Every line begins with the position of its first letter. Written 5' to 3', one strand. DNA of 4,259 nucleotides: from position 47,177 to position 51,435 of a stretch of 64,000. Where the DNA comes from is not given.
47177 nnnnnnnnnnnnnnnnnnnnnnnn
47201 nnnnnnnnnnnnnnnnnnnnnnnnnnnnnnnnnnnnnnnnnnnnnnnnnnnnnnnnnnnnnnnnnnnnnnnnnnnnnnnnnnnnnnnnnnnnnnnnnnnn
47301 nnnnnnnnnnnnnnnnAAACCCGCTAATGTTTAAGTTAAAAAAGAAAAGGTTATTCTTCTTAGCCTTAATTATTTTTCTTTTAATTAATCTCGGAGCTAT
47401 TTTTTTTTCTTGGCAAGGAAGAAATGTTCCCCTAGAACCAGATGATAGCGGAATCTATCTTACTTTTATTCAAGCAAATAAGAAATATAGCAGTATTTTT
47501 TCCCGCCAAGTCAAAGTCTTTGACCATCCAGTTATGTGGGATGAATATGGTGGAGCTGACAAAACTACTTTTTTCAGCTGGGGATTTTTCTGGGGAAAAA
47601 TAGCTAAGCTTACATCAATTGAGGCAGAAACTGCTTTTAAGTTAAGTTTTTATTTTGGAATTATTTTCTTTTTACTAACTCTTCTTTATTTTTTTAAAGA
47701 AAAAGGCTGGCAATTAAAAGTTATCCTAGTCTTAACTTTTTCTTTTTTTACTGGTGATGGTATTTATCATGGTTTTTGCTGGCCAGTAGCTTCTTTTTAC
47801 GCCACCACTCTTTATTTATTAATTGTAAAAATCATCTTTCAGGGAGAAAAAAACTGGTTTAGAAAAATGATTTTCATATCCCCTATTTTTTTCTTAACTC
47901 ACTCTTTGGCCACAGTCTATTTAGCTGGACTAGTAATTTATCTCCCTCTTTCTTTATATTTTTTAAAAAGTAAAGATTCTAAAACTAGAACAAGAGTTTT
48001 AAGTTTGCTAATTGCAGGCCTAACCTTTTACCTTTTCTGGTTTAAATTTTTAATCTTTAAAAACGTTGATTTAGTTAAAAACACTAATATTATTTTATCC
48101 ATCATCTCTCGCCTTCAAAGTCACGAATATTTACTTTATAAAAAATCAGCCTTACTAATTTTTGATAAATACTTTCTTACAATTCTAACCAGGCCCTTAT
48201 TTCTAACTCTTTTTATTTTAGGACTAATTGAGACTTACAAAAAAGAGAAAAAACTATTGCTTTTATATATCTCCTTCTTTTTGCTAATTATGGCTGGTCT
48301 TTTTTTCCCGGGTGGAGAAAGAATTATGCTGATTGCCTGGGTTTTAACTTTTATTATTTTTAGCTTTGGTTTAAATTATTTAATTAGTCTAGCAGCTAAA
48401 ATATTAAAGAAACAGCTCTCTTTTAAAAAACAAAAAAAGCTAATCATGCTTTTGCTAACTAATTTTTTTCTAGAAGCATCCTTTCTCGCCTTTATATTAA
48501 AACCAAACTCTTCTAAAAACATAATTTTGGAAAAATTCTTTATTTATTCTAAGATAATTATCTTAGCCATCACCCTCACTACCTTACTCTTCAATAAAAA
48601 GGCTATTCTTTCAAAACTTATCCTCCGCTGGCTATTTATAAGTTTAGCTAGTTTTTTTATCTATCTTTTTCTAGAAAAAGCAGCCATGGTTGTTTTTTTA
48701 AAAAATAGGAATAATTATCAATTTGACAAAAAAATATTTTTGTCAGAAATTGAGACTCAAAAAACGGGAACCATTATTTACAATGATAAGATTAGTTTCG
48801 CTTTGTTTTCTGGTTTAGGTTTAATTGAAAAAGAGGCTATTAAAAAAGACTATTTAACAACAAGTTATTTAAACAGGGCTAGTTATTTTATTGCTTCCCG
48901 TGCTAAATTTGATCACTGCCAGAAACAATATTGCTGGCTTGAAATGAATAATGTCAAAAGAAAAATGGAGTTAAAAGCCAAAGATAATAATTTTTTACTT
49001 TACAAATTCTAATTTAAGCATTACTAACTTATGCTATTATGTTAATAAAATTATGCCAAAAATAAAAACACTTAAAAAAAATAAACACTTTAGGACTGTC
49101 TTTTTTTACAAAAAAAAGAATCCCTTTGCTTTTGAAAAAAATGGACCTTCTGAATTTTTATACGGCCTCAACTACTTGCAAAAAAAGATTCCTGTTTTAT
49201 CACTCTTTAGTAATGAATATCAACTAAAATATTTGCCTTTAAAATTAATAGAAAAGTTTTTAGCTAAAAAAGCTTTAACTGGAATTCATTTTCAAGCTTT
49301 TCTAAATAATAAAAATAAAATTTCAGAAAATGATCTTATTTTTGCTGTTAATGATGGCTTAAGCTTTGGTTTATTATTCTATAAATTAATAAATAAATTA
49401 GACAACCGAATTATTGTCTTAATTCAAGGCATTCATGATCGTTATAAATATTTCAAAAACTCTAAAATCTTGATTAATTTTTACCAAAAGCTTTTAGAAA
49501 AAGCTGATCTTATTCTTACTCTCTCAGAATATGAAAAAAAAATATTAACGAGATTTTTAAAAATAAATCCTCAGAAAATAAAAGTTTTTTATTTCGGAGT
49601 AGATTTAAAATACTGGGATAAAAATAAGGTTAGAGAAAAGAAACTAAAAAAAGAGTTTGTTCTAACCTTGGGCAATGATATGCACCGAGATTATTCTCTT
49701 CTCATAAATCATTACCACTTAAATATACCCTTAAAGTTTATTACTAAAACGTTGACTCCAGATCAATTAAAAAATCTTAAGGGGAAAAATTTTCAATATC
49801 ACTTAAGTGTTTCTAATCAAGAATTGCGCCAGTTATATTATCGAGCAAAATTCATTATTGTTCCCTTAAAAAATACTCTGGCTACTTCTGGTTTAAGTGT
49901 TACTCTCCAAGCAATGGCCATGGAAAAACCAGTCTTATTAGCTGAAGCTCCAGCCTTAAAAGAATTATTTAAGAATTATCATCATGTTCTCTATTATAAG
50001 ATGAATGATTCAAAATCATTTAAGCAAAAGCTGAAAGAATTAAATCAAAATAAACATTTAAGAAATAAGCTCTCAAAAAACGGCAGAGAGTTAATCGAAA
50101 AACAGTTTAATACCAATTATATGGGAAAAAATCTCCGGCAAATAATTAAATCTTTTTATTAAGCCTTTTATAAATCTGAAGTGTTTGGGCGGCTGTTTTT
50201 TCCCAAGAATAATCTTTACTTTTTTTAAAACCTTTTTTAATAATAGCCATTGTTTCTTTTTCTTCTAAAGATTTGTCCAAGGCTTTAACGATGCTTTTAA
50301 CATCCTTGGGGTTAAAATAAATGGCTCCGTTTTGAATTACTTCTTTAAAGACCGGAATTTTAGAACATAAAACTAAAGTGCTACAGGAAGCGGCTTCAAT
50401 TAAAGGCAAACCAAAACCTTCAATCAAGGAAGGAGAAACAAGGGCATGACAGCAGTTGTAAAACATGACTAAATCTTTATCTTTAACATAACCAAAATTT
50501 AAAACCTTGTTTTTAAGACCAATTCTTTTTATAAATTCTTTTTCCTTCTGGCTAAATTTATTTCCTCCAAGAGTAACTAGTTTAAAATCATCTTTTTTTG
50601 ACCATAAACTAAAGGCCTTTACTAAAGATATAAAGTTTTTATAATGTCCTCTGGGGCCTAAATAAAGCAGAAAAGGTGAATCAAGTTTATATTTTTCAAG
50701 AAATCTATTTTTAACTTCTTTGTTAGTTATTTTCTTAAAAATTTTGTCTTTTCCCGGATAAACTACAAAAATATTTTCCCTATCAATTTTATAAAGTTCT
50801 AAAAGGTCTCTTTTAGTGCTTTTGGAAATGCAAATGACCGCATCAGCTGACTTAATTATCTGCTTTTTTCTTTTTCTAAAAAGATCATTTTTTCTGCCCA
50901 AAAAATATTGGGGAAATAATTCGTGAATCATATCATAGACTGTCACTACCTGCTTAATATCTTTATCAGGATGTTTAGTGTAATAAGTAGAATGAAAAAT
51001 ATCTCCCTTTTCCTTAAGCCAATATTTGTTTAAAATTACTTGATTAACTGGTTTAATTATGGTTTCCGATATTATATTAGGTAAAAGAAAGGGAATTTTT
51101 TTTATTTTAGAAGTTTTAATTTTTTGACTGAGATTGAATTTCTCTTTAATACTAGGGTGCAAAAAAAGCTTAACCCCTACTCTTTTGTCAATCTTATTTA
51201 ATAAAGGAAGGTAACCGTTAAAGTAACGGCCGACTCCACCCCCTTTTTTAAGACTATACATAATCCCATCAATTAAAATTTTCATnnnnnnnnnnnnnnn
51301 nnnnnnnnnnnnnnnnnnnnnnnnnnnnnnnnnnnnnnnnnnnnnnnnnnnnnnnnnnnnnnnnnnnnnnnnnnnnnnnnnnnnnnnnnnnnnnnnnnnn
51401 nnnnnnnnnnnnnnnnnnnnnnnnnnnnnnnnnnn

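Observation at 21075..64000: A glycan-assembly super-locus of more than 43 kb with an unusual density of GT-C membrane glycosyltransferases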

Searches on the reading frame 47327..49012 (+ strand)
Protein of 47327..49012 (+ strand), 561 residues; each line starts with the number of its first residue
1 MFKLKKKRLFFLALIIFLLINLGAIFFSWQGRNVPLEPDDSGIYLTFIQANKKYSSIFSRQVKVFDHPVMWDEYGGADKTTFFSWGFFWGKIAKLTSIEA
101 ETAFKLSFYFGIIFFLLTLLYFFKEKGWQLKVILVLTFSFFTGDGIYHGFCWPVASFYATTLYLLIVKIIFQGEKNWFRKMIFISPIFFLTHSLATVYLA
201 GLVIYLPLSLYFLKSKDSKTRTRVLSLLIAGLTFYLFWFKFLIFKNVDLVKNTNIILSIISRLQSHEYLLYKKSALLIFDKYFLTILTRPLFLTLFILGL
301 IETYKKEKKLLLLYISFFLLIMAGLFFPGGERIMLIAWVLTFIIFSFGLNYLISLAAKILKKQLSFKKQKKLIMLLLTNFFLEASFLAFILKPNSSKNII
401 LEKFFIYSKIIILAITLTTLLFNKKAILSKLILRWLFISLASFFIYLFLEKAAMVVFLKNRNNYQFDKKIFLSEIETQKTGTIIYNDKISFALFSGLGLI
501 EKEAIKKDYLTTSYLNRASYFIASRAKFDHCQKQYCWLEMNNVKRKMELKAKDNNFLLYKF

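Call 6: search_protein_families(library=pfam, proteins=[window:47327-49012:+], max_evalue=0.01)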
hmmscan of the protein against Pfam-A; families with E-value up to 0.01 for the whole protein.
window:47327-49012:+ (561 aa): 0 families

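Call 13: search_protein_families(library=pfam, proteins=[window:47327-49012:+], max_evalue=10)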
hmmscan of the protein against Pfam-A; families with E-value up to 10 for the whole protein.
window:47327-49012:+ (561 aa): 0 families

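Call 14: search_protein_families(library=ncbifam, proteins=[window:47327-49012:+], max_evalue=1)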
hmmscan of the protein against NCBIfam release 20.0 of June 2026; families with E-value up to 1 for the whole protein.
window:47327-49012:+ (561 aa): 0 families

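Call 17: find_homologous_proteins(query=window:47327-49012:+)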
Query window:47327-49012:+ (561 aa): 5 proteins with E <= 0.001 among 8000 candidates.
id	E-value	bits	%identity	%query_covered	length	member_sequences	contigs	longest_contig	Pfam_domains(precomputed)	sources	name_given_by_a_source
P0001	1.8e-154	534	50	96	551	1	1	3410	-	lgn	-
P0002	2.2e-150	520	46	100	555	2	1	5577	-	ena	-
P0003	3.4e-147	510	47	100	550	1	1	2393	-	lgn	-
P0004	2.1e-129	451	43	96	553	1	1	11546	-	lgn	-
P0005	7.0e-124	433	42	100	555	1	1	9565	-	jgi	jgi:hypothetical protein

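Call 27: search_protein_representatives(protein=window:47327-49012:+)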
Query: 561 residues. Proteins with E-value up to 0.001 (for the whole library): 132; up to 1e-10: 68; up to 1e-30: 3. The best 132 are listed.
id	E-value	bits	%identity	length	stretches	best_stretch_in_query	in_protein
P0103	2.8e-143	495.1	45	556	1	1-561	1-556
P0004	6.8e-130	450.9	44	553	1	6-561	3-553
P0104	1.8e-37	145.9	52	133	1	1-132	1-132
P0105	2.7e-24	102.4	52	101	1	464-561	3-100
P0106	8.8e-23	97.4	29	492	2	8-350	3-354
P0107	5.1e-21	91.6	32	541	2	4-366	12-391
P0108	5.9e-21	91.4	28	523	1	6-406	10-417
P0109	2.9e-20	89.1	29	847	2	8-358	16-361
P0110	3.9e-20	88.7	27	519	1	4-407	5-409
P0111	6.8e-20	87.9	31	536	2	5-242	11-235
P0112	1.9e-19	86.4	30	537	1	5-382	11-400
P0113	2.6e-19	85.9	29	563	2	8-232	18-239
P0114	7.5e-19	84.4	30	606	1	10-358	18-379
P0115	1.6e-18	83.3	27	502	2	4-354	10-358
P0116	1.8e-18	83.2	30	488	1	29-401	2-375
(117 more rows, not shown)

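Call 33: search_protein_families(library=pfam, alignment_id=A2, max_evalue=0.001)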
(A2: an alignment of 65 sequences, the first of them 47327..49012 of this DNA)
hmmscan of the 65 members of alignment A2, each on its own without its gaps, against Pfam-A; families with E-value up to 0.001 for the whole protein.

A. member 1, window:47327-49012:+ (561 aa): 0 families

B. families by the number of members that match (of 65 scanned): 1 family
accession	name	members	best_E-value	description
PF13385.13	Laminin_G_3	1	8.8e-09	Concanavalin A-like lectin/glucanases superfamily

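Call 39: predict_structure(alignment_id=A2)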
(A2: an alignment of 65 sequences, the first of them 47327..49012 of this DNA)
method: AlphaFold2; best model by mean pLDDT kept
length: 561 residues; sequences in the alignment: 65
mean_pLDDT: 91.4   pTM: 0.91
mean pLDDT of the five models: 91.4, 90.8, 90.7, 90.2, 89.5
residues with pLDDT >= 90: 419; 70-90: 116; 50-70: 24; < 50: 2
segments of 3 or more residues with pLDDT < 50: none
pLDDT, mean of each block of 10 residues (from residue 1): 75 98 97 95 96 96 86 73 95 98 98 98 97 98 88 95 98 94 95 94 98 95 96 92 86 72 83 93 88 95 97 98 93 96 98 95 92 86 77 67 78 80 75 89 91 93 94 93 95 96 94 95 96 95 95 97 96
secondary structure, 60 per line:
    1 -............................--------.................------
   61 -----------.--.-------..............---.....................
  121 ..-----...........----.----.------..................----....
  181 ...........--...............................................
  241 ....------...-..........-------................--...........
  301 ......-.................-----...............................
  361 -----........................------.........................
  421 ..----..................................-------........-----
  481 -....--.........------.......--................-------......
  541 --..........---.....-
elements in order: H2-29 H38-54 H83-96 H100-122 H128-138 H155-172 H177-191 H194-244 H255-264 H272-287 H290-306 H308-324 H330-360 H366-389 H396-422 H427-460 H468-475 E482-485 H488-496 E503-506 H512-517 E518-524 E535-540 E543-552 E556-560
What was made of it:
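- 47327..49012 (+): GT-C number 7 (C), 561 aa, a family with no Pfam model. PPEPDD motif at the start of the first outer-loop helix; small C-terminal outer domain. AF2 pLDDT 91.4 (call 39).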

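Call 42: fold_search(model_id=the predicted structure, library=pdb)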
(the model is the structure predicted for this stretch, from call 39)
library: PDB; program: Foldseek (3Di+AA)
matches with E <= 10: 159; with E <= 0.001: 21
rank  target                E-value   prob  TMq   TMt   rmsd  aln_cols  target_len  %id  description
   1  9n9j_I                4.6e-06  1.00  0.55  0.45  14.5       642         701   10  Structure of a GRP94 folding intermediate engaged with a CCDC134- and FKBP11-bound secretory translocon (released 2025-11-19)
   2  6s7o_A                2.0e-05  1.00  0.55  0.48  11.8       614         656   10  Cryo-EM structure of human oligosaccharyltransferase complex OST-A (released 2019-12-18)
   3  9s6t_A                2.2e-05  1.00  0.51  0.58   8.5       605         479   11  Ternary cryo-EM structure of chicken ALG12 with Dol25-PP-GlcNAc2Man7, Dol25-P-Man, and Fab (released 2026-03-18)
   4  7oci_F                2.6e-05  1.00  0.51  0.46   9.8       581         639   11  Cryo-EM structure of yeast Ost6p containing oligosaccharyltransferase complex (released 2022-02-16)
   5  8b6l_I                4.8e-05  1.00  0.50  0.42  14.0       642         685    8  Subtomogram average of the human Sec61-TRAP-OSTA-translocon (released 2022-12-07)
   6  8age_A                5.9e-05  1.00  0.52  0.46  10.5       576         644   11  Structure of yeast oligosaccharylransferase complex with acceptor peptide bound (released 2022-12-07)
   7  8pn9_A                6.4e-05  1.00  0.52  0.45  12.2       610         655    9  Structure of human oligosaccharyltransferase OST-A complex bound to NGI-1 (released 2024-05-08)
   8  7e9s_A                6.7e-05  1.00  0.45  0.31  20.0       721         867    8  Archaeal oligosaccharyltransferase AglB from Archaeoglobus fulgidus in complex with an inhibitory peptide and a dolich (released 2021-09-08)
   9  8agc_A                8.3e-05  1.00  0.50  0.41  13.3       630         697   12  Structure of yeast oligosaccharylransferase complex with lipid-linked oligosaccharide and non-acceptor peptide bound (released 2022-12-07)
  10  6ftg_5                9.1e-05  1.00  0.50  0.45  12.1       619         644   10  Subtomogram average of OST-containing ribosome-translocon complexes from canine rough microsomal membranes (released 2018-03-21)
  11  6s7t_A                1.0e-04  1.00  0.50  0.41  13.1       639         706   10  Cryo-EM structure of human oligosaccharyltransferase complex OST-B (released 2019-12-18)
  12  6ezn_F                1.3e-04  1.00  0.53  0.47  10.4       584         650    9  Cryo-EM structure of the yeast oligosaccharyltransferase (OST) complex (released 2018-01-17)
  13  8if8_B                1.4e-04  1.00  0.46  0.42  13.0       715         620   10  Arabinosyltransferase AftA (released 2023-05-31)
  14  3waj                  1.4e-04  1.00  0.42  0.31  20.9       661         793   10  Crystal structure of the Archaeoglobus fulgidus oligosaccharyltransferase (O29867_ARCFU) complex with Zn and sulfate (released 2013-10-30)
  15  8agb_A                2.9e-04  1.00  0.52  0.46  11.0       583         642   11  Structure of yeast oligosaccharylransferase complex with lipid-linked oligosaccharide bound (released 2022-12-07)
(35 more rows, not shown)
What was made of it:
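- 47327..49012 (+): Foldseek top 30 are all GT-C: STT3, ALG12, ALG9, PglB, AftA, Emb (call 42).
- Checked: 47327 (C): AF2 pLDDT 91.4; the top 30 Foldseek PDB hits are all GT-C (calls 39, 42).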

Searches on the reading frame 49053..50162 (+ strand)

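Call 6: search_protein_families(library=pfam, proteins=[window:49053-50162:+], max_evalue=0.01)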
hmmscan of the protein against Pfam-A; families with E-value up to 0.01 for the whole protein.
window:49053-50162:+ (369 aa): 4 families
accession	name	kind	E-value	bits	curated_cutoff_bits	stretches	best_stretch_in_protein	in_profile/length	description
PF00534.26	Glycos_transf_1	-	1.6e-10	41.3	26.4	1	242-346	70-171/172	Glycosyl transferases group 1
PF13524.12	Glyco_trans_1_2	-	3.6e-09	37.1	25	1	246-356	28-137/144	Glycosyl transferase-like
PF13439.12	Glyco_transf_4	-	4e-08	33.9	28.5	1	103-186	82-169/170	Glycosyltransferase Family 4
PF13692.12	Glyco_trans_1_4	-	1.5e-06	28.9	27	1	238-332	48-141/142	Glycosyl transferases group 1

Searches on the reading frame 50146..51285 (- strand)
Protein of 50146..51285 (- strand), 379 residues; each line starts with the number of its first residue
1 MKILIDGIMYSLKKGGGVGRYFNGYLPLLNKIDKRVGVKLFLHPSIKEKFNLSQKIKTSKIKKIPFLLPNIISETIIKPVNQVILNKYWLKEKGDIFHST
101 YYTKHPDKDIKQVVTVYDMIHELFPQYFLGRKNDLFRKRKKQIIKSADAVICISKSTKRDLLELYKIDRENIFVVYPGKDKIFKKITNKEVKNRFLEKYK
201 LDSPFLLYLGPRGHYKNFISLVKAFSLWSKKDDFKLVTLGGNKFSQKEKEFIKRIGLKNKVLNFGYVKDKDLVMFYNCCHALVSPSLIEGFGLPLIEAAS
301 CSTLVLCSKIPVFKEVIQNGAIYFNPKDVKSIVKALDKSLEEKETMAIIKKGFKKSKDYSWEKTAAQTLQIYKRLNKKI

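Call 6: search_protein_families(library=pfam, proteins=[window:50146-51285:-], max_evalue=0.01)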
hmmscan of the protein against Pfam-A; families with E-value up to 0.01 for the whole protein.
window:50146-51285:- (379 aa): 7 families
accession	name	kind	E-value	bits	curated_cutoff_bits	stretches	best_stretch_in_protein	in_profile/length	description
PF00534.26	Glycos_transf_1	-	5.1e-30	104.7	26.4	1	198-352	10-168/172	Glycosyl transferases group 1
PF13692.12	Glyco_trans_1_4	-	6.3e-19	69.1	27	1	205-341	3-141/142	Glycosyl transferases group 1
PF13439.12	Glyco_transf_4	-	1.4e-12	48.4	28.5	1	79-178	58-165/170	Glycosyltransferase Family 4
PF13579.12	Glyco_trans_4_4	-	0.00052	20.8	29.7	1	110-178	95-158/158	Glycosyl transferase 4-like domain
PF20706.3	GT4-conflict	-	0.00059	19.4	26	1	137-340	137-340/385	Family 4 Glycosyltransferase in conflict systems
PF13524.12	Glyco_trans_1_2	-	0.002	18.6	25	1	247-369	27-143/144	Glycosyl transferase-like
PF22421.1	SYY_C-terminal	-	0.0081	16.5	27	0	314-355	38-79/83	Tyrosine--tRNA ligase SYY-like C-terminal domain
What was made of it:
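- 49053..51285 (.): Two convergent GT4 genes: 49053-50162 (+) and 50146-51285 (-). Pfam (call 6).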
